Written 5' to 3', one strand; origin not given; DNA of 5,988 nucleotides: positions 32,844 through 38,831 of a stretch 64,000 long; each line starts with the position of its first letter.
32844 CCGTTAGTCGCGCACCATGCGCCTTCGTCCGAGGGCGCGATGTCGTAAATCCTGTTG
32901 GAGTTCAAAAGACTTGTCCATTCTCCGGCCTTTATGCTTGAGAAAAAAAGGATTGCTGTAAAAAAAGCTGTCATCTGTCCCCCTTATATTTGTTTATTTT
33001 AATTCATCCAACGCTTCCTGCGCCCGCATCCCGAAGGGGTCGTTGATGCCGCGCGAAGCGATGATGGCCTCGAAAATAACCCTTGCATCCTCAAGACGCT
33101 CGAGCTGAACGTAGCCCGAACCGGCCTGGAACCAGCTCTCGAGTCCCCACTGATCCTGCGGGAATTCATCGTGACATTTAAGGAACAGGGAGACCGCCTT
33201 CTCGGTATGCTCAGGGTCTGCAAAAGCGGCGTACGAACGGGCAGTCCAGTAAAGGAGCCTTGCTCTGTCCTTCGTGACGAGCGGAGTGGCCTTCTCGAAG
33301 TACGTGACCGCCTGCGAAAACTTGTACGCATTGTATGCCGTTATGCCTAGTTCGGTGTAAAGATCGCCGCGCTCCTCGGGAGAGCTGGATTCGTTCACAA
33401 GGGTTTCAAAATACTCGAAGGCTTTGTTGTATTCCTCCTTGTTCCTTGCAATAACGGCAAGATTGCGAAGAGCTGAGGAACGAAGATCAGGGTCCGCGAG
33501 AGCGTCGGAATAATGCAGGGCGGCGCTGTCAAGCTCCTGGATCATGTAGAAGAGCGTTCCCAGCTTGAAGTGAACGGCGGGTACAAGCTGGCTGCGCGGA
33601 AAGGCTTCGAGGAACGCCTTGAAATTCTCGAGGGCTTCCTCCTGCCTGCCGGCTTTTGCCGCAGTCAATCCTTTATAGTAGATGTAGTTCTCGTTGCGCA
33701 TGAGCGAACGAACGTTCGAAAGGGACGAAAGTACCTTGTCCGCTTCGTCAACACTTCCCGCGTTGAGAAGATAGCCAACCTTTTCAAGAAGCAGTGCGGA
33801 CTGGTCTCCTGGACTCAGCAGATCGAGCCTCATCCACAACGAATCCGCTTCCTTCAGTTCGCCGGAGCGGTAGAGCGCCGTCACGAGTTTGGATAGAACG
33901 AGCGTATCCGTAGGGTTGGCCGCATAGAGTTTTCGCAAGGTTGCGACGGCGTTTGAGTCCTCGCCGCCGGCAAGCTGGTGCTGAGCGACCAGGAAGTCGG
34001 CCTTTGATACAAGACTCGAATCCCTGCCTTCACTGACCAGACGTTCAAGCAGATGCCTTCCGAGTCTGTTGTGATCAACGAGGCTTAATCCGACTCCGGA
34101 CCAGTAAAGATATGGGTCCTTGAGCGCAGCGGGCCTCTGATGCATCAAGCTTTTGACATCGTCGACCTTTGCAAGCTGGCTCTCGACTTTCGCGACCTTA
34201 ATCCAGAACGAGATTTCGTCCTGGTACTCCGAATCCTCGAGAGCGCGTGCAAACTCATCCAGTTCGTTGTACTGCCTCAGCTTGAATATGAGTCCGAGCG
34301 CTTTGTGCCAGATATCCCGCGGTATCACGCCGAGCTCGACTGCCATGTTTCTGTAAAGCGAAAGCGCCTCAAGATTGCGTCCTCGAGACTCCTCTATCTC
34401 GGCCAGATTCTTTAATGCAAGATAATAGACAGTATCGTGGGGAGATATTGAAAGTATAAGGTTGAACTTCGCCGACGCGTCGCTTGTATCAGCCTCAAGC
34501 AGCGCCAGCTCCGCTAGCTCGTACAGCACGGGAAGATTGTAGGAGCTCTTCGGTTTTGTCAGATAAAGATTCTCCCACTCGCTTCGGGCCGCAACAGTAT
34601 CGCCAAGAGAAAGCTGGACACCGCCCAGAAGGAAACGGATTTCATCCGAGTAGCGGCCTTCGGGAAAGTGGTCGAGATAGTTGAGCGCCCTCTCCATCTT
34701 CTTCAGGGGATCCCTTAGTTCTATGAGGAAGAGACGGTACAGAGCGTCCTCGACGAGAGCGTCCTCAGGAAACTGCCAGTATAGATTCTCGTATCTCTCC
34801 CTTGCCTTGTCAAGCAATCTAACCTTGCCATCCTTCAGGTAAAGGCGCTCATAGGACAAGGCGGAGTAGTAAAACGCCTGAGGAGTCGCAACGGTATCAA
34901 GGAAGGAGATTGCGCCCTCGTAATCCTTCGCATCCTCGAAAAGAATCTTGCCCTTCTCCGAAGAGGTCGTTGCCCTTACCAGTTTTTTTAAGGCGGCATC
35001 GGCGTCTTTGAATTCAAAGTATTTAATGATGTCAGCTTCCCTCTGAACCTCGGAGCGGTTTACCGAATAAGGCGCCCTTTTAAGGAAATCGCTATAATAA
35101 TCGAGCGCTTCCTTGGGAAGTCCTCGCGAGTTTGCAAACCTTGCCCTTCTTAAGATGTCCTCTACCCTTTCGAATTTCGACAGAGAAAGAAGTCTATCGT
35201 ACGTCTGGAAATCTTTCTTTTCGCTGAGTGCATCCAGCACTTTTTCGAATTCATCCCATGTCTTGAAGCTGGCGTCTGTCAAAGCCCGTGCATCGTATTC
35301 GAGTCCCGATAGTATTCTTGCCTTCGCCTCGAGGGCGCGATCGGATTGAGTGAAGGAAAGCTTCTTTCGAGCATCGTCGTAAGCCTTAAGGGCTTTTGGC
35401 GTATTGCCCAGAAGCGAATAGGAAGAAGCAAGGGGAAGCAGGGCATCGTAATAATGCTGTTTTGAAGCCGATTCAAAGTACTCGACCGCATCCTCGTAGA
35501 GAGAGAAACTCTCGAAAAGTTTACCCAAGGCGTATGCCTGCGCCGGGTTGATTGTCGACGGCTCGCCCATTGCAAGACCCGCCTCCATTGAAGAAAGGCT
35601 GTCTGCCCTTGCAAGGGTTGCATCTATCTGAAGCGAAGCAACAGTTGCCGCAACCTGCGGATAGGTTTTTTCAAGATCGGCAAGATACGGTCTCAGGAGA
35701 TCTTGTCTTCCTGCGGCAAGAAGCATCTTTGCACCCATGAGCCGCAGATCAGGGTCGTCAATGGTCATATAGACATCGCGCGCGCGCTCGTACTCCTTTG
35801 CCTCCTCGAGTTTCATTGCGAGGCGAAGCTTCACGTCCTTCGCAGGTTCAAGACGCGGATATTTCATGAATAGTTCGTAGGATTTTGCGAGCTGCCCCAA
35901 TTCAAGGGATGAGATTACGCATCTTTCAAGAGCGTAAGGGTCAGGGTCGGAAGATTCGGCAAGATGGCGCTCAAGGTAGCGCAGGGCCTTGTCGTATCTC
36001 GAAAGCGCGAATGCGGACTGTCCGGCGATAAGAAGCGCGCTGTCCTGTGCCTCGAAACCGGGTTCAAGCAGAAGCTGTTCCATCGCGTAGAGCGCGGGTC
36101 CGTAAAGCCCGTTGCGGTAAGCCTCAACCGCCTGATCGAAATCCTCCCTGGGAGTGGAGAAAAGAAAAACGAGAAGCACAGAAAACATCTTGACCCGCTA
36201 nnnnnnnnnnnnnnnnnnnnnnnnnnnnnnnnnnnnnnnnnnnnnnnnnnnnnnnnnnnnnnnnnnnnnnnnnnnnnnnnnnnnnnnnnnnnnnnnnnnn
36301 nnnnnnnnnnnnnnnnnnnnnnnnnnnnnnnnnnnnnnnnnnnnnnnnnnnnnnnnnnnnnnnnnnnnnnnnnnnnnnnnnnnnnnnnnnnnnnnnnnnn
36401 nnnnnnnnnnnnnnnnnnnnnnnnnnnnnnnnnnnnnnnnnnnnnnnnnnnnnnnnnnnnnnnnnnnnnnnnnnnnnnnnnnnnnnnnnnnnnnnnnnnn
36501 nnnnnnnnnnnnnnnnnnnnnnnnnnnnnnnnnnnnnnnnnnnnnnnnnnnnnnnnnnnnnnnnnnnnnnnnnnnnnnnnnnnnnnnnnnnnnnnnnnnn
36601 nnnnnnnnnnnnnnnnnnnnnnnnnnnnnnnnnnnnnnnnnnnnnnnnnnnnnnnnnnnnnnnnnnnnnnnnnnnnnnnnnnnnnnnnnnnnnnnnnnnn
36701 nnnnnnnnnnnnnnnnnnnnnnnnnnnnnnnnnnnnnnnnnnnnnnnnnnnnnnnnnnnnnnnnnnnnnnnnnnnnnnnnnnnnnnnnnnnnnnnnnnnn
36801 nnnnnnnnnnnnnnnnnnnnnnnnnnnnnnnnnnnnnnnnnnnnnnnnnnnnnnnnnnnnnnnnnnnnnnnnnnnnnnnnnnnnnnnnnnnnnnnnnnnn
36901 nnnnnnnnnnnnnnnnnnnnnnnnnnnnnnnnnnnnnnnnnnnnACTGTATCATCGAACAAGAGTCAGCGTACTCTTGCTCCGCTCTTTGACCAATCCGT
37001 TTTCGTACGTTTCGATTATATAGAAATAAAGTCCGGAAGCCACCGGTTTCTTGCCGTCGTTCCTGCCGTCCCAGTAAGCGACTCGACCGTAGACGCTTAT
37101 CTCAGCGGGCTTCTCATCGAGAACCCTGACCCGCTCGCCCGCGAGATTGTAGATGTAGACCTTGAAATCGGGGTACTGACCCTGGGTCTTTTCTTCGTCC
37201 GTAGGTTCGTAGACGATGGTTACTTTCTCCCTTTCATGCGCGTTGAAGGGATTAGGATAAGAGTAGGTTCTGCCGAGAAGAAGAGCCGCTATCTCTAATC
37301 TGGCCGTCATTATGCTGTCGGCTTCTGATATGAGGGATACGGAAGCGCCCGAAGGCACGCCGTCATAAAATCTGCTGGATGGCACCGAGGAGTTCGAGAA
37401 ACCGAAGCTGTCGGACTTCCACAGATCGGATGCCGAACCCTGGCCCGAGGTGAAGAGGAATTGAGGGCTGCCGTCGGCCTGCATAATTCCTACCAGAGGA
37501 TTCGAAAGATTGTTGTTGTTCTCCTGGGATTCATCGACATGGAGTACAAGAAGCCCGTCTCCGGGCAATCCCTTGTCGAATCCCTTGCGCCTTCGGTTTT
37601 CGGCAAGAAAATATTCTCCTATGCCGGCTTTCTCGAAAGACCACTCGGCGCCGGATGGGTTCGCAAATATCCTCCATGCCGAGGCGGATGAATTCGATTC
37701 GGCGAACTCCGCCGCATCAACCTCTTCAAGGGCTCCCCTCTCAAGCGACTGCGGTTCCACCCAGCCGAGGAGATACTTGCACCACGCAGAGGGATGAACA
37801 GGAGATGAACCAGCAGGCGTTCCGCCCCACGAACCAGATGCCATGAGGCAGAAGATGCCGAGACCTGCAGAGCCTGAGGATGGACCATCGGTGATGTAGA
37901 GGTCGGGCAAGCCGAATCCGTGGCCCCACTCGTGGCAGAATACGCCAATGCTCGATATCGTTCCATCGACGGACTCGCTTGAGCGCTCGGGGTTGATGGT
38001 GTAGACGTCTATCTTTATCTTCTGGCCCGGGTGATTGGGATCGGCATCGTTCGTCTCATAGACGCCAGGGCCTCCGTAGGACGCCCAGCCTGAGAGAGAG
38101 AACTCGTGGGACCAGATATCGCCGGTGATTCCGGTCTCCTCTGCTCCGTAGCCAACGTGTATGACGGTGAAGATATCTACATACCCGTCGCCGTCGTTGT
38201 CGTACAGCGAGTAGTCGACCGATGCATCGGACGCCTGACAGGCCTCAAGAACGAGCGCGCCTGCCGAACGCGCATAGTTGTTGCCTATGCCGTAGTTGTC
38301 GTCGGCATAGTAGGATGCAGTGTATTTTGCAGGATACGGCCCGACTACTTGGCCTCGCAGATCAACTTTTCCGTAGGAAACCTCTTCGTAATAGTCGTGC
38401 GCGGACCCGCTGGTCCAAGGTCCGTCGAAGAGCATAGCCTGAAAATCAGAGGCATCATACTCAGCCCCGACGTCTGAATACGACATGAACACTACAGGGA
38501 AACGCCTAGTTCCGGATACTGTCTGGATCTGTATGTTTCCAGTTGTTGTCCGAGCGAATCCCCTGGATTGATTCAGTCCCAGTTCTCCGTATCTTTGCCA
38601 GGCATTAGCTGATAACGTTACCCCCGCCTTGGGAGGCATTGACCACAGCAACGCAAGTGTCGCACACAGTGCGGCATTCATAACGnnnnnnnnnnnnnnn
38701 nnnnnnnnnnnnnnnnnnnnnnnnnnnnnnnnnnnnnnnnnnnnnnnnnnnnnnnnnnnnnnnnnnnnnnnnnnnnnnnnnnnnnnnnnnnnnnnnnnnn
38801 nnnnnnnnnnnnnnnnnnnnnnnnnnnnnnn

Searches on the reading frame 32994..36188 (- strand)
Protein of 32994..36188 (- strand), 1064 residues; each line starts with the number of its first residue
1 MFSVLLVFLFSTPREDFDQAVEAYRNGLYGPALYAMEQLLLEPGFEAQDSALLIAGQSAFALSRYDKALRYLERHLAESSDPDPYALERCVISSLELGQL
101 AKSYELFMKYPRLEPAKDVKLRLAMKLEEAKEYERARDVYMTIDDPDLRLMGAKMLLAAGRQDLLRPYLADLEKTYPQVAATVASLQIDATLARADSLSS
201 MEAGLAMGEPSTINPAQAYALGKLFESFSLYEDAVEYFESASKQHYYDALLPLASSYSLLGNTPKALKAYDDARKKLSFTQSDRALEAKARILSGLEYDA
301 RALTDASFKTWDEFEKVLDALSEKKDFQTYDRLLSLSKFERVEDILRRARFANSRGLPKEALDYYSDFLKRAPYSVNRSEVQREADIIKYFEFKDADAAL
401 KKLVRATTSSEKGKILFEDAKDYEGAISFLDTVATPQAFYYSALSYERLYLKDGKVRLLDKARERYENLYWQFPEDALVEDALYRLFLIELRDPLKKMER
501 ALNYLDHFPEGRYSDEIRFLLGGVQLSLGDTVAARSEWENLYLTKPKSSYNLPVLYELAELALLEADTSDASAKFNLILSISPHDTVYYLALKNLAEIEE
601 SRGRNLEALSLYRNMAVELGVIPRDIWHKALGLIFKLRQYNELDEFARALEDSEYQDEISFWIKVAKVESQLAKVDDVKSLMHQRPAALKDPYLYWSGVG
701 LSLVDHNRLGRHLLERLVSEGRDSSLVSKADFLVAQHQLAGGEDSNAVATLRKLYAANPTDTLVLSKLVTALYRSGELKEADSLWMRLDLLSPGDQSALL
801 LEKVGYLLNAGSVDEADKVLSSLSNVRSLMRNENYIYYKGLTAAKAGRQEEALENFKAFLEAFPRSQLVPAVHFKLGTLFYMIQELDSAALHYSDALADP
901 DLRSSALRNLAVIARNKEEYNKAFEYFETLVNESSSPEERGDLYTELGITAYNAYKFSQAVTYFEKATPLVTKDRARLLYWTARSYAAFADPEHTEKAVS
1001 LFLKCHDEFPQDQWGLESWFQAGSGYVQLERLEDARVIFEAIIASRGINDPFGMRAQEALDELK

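Call 66: search_protein_families(library=pfam, proteins=[window:32994-36188:-], max_evalue=0.00001)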
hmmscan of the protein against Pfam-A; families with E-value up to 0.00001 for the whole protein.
window:32994-36188:- (1064 aa): 9 families
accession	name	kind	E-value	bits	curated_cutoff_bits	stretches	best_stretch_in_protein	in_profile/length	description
PF13432.12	TPR_16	-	3e-18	66.4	32.7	0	839-899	3-61/65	Tetratricopeptide repeat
PF07719.23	TPR_2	-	2.7e-15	55.6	27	0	906-931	3-28/34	Tetratricopeptide repeat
PF25064.1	ARM_TT21_5th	-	2e-14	54.4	27.8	0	879-967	10-98/117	TT21 fifth ARM repeats domain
PF13428.12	TPR_14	-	4.7e-14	51.9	23.5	0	345-375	4-34/44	Tetratricopeptide repeat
PF14559.12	TPR_19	-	7.1e-12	45.9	25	0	746-795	9-58/68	Tetratricopeptide repeat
PF13424.12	TPR_12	-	8.8e-12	45.5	30.1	0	904-970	3-74/77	Tetratricopeptide repeat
PF13176.12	TPR_7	-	7.7e-11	41.6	27.9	0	63-82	13-32/36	Tetratricopeptide repeat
PF13174.12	TPR_6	-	1.9e-10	41.1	26.3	0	837-866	4-33/33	Tetratricopeptide repeat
PF00515.34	TPR_1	-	4.2e-09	36.3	27.8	0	906-928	3-25/34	Tetratricopeptide repeat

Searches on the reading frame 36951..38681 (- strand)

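Call 66: search_protein_families(library=pfam, proteins=[window:36951-38681:-], max_evalue=0.00001)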
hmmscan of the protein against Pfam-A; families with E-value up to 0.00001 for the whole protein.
window:36951-38681:- (576 aa): 2 families
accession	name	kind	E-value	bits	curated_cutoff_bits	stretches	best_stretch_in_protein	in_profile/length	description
PF05547.17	Peptidase_M6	-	1.2e-24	87.6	22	1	74-302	43-282/294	Immune inhibitor A peptidase M6, catalytic domain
PF13585.12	CHU_C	-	7.1e-06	26.5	27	1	501-566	24-78/86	CHU_C Type IX secretion signal domain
